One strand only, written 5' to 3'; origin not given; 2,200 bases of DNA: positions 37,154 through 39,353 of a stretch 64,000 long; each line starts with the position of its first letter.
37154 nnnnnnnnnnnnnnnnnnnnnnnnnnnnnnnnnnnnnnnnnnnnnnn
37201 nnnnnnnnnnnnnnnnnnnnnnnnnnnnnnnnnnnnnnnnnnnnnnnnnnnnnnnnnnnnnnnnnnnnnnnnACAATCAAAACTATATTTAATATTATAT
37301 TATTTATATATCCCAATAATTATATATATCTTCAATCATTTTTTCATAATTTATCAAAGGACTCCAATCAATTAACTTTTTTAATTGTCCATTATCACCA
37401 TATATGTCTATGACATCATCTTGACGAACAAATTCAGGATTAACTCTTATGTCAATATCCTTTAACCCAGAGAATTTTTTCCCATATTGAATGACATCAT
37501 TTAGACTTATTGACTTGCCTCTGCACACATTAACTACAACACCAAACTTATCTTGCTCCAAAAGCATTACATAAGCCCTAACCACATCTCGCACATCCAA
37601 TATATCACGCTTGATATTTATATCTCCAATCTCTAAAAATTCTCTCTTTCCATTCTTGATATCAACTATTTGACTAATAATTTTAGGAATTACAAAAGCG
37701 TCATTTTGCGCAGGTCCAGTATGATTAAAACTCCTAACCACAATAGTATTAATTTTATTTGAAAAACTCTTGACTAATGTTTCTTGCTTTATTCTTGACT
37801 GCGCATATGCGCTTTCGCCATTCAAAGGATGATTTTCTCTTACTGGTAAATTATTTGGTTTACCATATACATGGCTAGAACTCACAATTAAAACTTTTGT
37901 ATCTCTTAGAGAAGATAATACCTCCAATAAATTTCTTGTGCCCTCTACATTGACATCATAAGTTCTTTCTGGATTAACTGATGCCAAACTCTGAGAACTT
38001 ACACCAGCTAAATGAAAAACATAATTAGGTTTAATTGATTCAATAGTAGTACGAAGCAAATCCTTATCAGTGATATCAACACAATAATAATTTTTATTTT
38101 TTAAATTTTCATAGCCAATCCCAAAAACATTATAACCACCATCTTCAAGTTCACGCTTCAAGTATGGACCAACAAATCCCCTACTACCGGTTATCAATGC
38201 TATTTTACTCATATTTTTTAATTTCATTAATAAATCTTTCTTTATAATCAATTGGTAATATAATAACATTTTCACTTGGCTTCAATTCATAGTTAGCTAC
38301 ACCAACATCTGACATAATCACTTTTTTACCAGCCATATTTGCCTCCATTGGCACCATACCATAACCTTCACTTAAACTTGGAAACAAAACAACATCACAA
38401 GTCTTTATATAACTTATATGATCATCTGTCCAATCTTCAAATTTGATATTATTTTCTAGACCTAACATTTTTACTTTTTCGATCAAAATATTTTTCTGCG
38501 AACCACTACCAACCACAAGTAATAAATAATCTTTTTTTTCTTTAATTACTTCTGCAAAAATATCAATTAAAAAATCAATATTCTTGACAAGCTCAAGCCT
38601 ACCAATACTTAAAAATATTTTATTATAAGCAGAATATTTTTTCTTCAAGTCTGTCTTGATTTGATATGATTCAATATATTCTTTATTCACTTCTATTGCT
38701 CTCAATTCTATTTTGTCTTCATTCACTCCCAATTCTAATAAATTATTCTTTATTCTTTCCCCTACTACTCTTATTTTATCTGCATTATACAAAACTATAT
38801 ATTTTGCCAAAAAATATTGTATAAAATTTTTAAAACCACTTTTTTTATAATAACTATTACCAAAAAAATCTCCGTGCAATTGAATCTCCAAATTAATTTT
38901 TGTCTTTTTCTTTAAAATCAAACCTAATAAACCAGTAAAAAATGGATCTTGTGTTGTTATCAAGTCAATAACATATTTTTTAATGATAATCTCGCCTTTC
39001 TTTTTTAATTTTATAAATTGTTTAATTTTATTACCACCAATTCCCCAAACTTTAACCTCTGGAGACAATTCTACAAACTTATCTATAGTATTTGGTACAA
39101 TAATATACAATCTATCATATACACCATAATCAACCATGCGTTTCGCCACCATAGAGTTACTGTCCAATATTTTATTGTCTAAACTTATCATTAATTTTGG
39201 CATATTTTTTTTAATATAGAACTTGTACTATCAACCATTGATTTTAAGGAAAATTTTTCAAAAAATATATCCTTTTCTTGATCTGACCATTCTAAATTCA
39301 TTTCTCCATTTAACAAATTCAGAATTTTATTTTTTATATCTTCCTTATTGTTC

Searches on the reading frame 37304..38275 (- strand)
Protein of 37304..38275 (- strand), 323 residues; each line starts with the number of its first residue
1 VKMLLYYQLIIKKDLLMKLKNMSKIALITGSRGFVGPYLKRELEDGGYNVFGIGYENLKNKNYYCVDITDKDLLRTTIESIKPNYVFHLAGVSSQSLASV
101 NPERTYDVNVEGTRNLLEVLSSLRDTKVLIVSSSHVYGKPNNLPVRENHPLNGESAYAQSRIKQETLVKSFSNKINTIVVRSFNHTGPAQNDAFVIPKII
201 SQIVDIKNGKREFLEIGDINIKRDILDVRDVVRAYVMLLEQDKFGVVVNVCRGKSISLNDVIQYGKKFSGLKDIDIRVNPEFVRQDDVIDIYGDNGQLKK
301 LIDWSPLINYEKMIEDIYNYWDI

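Call 39: search_protein_families(library=pfam, proteins=[window:37304-38275:-], max_evalue=0.00001)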
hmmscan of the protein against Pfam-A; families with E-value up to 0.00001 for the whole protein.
window:37304-38275:- (323 aa): 5 families
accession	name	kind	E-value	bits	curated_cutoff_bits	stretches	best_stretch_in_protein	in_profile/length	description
PF16363.11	GDP_Man_Dehyd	-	2.6e-55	188.6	27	1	27-316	1-331/332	GDP-mannose 4,6 dehydratase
PF01370.27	Epimerase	-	5.5e-45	154.1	20.9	1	26-250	1-239/240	NAD dependent epimerase/dehydratase family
PF04321.23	RmlD_sub_bind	-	1.3e-13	51.2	27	1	27-181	4-147/287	RmlD substrate binding domain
PF01073.25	3Beta_HSD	-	5.2e-13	49.1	22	1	28-237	2-227/280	3-beta hydroxysteroid dehydrogenase/isomerase family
PF02719.21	Polysacc_synt_2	-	3e-07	30.4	20.2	1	63-271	58-249/293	Polysaccharide biosynthesis protein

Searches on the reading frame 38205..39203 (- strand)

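Call 39: search_protein_families(library=pfam, proteins=[window:38205-39203:-], max_evalue=0.00001)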
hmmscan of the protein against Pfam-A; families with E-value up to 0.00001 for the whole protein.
window:38205-39203:- (332 aa): 4 families
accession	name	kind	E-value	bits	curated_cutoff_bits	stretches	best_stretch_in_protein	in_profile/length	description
PF00534.26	Glycos_transf_1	-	7.1e-26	91.2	26.4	1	194-330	15-154/172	Glycosyl transferases group 1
PF13692.12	Glyco_trans_1_4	-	1e-23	84.6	27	1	195-329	2-137/142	Glycosyl transferases group 1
PF13439.12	Glyco_transf_4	-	6.3e-09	36.5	28.5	1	58-166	52-160/170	Glycosyltransferase Family 4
PF20706.3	GT4-conflict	-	5.3e-08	32.7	26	1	138-298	144-311/385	Family 4 Glycosyltransferase in conflict systems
